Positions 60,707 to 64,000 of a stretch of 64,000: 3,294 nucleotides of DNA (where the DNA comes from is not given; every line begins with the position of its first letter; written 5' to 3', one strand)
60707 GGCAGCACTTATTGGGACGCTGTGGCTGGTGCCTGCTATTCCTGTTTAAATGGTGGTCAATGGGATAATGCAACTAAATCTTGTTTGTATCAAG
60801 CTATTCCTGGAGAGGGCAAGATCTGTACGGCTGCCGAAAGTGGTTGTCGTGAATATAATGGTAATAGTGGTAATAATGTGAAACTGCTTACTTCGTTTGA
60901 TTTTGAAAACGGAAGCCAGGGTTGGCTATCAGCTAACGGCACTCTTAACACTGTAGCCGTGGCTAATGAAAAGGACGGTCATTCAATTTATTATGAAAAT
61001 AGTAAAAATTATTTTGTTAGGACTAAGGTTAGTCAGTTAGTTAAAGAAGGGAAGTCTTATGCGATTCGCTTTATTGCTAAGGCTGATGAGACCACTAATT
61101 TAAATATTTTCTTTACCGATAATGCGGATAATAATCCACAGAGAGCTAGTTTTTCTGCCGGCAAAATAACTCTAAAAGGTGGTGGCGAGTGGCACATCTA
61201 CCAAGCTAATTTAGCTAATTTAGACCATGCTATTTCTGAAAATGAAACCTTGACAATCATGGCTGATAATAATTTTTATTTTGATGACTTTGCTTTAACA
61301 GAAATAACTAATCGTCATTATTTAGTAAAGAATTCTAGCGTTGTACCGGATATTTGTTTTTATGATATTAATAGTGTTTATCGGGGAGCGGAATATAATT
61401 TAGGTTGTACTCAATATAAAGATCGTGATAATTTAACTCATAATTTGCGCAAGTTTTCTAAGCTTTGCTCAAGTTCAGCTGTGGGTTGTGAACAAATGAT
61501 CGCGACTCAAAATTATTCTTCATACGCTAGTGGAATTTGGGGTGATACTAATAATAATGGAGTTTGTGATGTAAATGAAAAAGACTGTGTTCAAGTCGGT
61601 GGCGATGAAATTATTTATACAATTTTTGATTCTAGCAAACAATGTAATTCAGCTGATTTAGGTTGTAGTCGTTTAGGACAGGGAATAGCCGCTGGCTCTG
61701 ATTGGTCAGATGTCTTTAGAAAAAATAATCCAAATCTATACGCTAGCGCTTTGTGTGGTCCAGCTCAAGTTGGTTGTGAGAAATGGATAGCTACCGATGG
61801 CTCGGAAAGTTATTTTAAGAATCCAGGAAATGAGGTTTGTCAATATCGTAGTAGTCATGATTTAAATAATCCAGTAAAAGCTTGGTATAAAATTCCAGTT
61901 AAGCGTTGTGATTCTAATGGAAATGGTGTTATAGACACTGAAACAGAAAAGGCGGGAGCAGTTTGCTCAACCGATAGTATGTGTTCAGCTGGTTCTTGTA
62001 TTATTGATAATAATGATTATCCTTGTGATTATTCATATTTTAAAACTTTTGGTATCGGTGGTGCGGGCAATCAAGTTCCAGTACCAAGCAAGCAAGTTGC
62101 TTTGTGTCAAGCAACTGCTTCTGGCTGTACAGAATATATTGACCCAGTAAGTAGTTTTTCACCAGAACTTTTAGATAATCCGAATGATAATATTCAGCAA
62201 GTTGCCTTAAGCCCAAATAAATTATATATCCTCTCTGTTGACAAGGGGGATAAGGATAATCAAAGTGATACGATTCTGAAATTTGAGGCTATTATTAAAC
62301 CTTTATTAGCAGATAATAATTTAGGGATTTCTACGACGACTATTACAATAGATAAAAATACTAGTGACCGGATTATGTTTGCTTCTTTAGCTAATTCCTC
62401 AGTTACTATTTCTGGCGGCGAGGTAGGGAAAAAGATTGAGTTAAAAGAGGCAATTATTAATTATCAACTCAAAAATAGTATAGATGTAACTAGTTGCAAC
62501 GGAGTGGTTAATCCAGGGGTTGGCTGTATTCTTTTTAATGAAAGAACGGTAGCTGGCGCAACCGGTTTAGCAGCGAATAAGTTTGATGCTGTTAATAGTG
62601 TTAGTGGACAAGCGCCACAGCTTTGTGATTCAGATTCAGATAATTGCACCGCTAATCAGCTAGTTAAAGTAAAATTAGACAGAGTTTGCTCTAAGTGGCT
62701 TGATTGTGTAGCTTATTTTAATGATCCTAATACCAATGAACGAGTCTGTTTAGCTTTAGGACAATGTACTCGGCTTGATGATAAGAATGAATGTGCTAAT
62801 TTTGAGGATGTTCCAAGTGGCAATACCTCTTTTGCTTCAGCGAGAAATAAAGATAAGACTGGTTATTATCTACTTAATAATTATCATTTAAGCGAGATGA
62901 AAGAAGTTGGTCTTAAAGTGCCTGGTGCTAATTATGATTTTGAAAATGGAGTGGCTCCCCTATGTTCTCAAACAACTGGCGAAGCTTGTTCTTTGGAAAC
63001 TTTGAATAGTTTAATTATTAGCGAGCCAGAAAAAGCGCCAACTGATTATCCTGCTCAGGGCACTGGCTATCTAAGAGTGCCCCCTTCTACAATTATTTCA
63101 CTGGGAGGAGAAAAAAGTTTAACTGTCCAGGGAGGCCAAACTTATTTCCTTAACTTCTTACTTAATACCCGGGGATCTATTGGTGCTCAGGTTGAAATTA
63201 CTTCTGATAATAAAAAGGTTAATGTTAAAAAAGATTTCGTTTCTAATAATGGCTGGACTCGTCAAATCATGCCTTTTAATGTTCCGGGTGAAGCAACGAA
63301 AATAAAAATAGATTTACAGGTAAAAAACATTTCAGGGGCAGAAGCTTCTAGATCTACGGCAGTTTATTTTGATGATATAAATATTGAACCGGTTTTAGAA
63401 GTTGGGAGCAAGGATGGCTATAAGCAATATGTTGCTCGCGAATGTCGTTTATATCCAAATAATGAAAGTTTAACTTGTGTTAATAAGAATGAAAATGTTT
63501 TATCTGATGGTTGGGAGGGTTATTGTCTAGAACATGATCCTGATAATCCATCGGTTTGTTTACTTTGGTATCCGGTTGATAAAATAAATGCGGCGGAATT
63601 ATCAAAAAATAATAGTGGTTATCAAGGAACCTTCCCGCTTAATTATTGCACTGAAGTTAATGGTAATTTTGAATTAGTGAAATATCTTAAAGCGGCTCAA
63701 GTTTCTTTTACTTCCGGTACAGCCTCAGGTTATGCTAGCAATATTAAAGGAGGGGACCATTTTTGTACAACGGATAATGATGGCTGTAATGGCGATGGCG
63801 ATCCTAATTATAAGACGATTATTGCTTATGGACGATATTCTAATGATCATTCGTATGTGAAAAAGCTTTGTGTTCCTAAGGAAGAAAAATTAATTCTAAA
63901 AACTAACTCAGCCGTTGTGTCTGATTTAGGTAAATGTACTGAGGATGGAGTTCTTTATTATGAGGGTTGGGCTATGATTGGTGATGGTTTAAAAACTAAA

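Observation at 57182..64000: Giant (more than 2273 aa, open at window end) secreted Cys-rich protein with three CBM4/9-like modules and a recurring C-x5-6-GC-x-E motif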

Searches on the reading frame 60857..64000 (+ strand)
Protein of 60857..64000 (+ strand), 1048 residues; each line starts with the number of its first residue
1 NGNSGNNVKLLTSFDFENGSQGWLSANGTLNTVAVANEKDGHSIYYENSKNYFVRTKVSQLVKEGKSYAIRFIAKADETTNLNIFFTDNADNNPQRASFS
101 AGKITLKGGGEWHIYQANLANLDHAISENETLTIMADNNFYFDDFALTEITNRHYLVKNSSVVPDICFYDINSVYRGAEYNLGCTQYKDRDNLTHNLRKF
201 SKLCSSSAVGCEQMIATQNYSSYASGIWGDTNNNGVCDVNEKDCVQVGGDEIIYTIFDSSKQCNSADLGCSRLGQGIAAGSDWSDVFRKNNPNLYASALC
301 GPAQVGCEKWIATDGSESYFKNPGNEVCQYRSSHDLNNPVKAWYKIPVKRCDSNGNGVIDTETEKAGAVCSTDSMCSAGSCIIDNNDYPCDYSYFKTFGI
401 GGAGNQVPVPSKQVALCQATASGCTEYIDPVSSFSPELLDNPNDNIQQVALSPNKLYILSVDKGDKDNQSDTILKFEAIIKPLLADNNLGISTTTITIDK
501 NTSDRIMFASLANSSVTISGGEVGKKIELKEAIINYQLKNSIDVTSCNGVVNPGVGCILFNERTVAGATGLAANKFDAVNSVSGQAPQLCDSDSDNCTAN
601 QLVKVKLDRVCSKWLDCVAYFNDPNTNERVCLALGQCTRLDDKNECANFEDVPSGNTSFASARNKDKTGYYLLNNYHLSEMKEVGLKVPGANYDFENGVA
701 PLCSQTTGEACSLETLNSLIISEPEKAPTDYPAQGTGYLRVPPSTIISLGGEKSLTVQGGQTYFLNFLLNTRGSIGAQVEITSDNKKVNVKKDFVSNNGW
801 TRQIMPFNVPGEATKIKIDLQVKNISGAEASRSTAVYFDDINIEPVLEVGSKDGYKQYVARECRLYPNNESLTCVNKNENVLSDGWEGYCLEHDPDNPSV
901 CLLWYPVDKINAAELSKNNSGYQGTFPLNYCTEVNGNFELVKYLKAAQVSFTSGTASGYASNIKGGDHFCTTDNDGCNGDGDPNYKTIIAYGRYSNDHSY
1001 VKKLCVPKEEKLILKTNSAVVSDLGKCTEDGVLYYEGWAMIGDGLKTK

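Call 51: predict_structure(alignment_id=A5)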
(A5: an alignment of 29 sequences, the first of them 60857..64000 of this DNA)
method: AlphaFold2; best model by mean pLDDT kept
length: 1048 residues; sequences in the alignment: 29
mean_pLDDT: 61.3   pTM: 0.33
mean pLDDT of the five models: 61.3, 60.6, 58.0, 57.7, 55.8
residues with pLDDT >= 90: 50; 70-90: 412; 50-70: 203; < 50: 383
segments of 3 or more residues with pLDDT < 50: 1-6, 152-224, 241-243, 249-308, 310-324, 393-438, 486-488, 534-542, 562-573, 594-596, 607-625, 627-674, 724-726, 828-831, 864-886, 908-939, 956-965, 1043-1048
pLDDT, mean of each block of 10 residues (from residue 1): 42 85 78 66 81 86 85 89 89 82 76 82 86 91 85 32 34 35 34 37 34 42 51 66 50 40 29 27 26 34 41 43 49 59 68 84 79 78 77 41 36 33 29 45 66 70 71 85 59 85 78 79 73 46 65 68 35 56 72 55 52 39 43 38 37 28 33 52 79 72 72 75 55 66 84 75 90 86 82 84 88 85 63 76 84 75 45 34 50 56 54 31 30 33 75 53 59 80 85 69 86 83 77 83 35
secondary structure, 60 per line:
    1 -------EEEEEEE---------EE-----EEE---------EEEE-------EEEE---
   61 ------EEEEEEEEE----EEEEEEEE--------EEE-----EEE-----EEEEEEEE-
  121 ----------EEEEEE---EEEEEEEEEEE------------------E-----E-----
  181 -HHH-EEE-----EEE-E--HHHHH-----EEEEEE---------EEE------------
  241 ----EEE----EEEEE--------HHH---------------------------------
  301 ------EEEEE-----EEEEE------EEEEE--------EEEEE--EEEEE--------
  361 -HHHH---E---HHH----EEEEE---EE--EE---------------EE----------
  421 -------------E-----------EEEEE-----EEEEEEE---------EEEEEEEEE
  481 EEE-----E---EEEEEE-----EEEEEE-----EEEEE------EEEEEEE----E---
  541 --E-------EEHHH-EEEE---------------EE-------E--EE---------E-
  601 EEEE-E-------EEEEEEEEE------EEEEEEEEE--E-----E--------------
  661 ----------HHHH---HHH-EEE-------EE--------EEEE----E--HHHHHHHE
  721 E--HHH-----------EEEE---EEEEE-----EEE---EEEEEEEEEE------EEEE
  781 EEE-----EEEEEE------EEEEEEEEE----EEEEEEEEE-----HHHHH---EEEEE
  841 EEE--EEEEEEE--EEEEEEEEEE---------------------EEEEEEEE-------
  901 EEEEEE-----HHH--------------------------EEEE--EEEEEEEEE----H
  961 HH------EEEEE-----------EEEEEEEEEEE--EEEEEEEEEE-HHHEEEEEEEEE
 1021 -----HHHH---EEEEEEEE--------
elements in order (helices of 4 or more, strands of 3 or more residues): E8-14 E31-33 E43-46 E54-57 E67-75 E80-87 E96-98 E104-106 E112-119 E131-136 E140-150 E186-188 E194-196 H201-205 E211-216 E226-228 E245-247 E252-256 E307-311 E317-321 E328-332 E341-345 E348-352 H362-365 E380-384 E446-450 E456-462 E472-483 E493-498 E504-509 E515-519 E526-532 E557-560 E601-604 E614-622 E629-637 H671-674 E682-684 E702-705 H713-719 E738-741 E745-749 E755-757 E761-770 E777-783 E789-794 E801-809 E814-822 H828-832 E836-843 E846-852 E855-864 E886-893 E901-906 E941-944 E947-955 E969-973 E985-995 E998-1007 E1012-1020 H1026-1029 E1033-1040

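Call 54: fold_search(model_id=the predicted structure, library=pdb)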
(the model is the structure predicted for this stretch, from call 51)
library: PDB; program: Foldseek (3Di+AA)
matches with E <= 10: 1725; with E <= 0.001: 186
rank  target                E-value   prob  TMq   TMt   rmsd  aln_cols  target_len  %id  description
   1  4w8j                  1.9e-10  1.00  0.11  0.11  29.2       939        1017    9  Structure of the full-length insecticidal protein Cry1Ac reveals intriguing details of toxin packaging into in vivo form (released 2014-09-17)
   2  6a48                  9.6e-10  1.00  0.13  0.20  31.8       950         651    7  Crystal structure of reelin N-terminal region (released 2019-06-19)
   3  9h9a                  2.1e-09  1.00  0.10  0.09  32.3       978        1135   10  native structure of the full-length pesticidal protein Cry8Ba2, from crystals formed in vivo (form 1) (released 2025-12-03)
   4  9h99                  3.0e-09  1.00  0.11  0.11  30.1       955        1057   10  Native structure of the full-length pesticidal protein Cry1Ca18 at pH7, from crystals formed in vivo (released 2025-11-12)
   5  9qxq                  5.5e-09  1.00  0.11  0.11  30.4       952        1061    9  native structure of full-length pesticidal protein Cry1Ca18 at pH9, from crystals formed in vivo (released 2026-02-11)
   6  4xup_A                6.7e-08  1.00  0.13  0.37  23.5       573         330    7  Structure of the N-terminal CBM22-1-CBM22-2 tandem domain from Paenibacillus barcinonensis Xyn10C (released 2015-06-03)
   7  4xup_D                7.4e-08  1.00  0.12  0.37  22.3       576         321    8  Structure of the N-terminal CBM22-1-CBM22-2 tandem domain from Paenibacillus barcinonensis Xyn10C (released 2015-06-03)
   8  4xup_C                1.1e-07  1.00  0.12  0.70   4.1       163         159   15  Structure of the N-terminal CBM22-1-CBM22-2 tandem domain from Paenibacillus barcinonensis Xyn10C (released 2015-06-03)
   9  4xup_F                1.5e-07  1.00  0.13  0.37  20.2       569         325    8  Structure of the N-terminal CBM22-1-CBM22-2 tandem domain from Paenibacillus barcinonensis Xyn10C (released 2015-06-03)
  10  5x7o_A                2.0e-07  1.00  0.09  0.08  27.9       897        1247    7  Crystal structure of Paenibacillus sp. 598K alpha-1,6-glucosyltransferase (released 2017-07-26)
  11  4xuo_A                2.2e-07  1.00  0.12  0.70   3.5       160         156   16  Structure of the CBM22-1 xylan-binding domain from Paenibacillus barcinonensis Xyn10C (released 2015-06-03)
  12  4xup_E                2.3e-07  1.00  0.12  0.68   3.3       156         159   15  Structure of the N-terminal CBM22-1-CBM22-2 tandem domain from Paenibacillus barcinonensis Xyn10C (released 2015-06-03)
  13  2w5f_B                3.4e-07  1.00  0.12  0.23   3.7       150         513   21  High resolution crystallographic structure of the Clostridium thermocellum N-terminal endo-1,4-beta-D-xylanase 10B (Xy (released 2010-01-19)
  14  2w5f_A                3.8e-07  1.00  0.12  0.24   3.5       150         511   19  High resolution crystallographic structure of the Clostridium thermocellum N-terminal endo-1,4-beta-D-xylanase 10B (Xy (released 2010-01-19)
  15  9vqm_A                4.7e-07  0.98  0.08  0.11  32.1       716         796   10  Cryo-EM structure of Elapor1WT in tetrameric form (released 2025-07-23)
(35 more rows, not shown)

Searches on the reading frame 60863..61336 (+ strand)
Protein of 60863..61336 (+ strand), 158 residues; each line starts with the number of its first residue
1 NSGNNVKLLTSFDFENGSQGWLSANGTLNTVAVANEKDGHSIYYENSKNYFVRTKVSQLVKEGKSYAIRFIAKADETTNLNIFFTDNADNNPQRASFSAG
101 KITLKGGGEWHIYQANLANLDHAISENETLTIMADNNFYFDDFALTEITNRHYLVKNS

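Call 46: search_solved_structures(query=A7, max_evalue=1)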
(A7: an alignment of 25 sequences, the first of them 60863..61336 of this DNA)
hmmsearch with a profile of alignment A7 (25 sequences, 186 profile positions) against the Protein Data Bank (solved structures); distinct sequences matched with E-value up to 1: 2.
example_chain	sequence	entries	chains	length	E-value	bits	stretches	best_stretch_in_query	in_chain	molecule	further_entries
1wky_A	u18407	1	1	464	0.061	16.8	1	11-95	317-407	endo-beta-1,4-Mannanase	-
1gui_A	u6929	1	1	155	0.064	16.7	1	88-173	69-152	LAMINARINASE 16A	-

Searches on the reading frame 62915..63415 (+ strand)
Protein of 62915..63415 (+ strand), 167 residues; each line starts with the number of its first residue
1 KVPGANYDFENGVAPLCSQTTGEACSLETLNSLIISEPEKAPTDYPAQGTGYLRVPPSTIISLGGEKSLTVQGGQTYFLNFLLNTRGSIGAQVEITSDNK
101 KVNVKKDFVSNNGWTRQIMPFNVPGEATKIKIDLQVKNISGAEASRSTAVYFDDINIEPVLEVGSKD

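Call 47: search_solved_structures(query=A8, max_evalue=1)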
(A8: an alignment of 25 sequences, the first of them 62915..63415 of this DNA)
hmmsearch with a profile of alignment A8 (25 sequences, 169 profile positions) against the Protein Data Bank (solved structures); distinct sequences matched with E-value up to 1: 4.
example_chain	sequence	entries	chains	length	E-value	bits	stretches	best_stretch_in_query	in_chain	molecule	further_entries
1gui_A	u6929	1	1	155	0.0034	20.2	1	47-161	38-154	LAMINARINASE 16A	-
4d0q_A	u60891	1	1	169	0.0086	18.8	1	70-159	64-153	HYALURONATE LYASE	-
4mgq_A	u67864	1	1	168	0.41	13.4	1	71-158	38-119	Glycosyl hydrolase family 10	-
4p27_A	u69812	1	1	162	0.43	13.3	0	21-60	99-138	Venom allergen-like (VAL) 4 protein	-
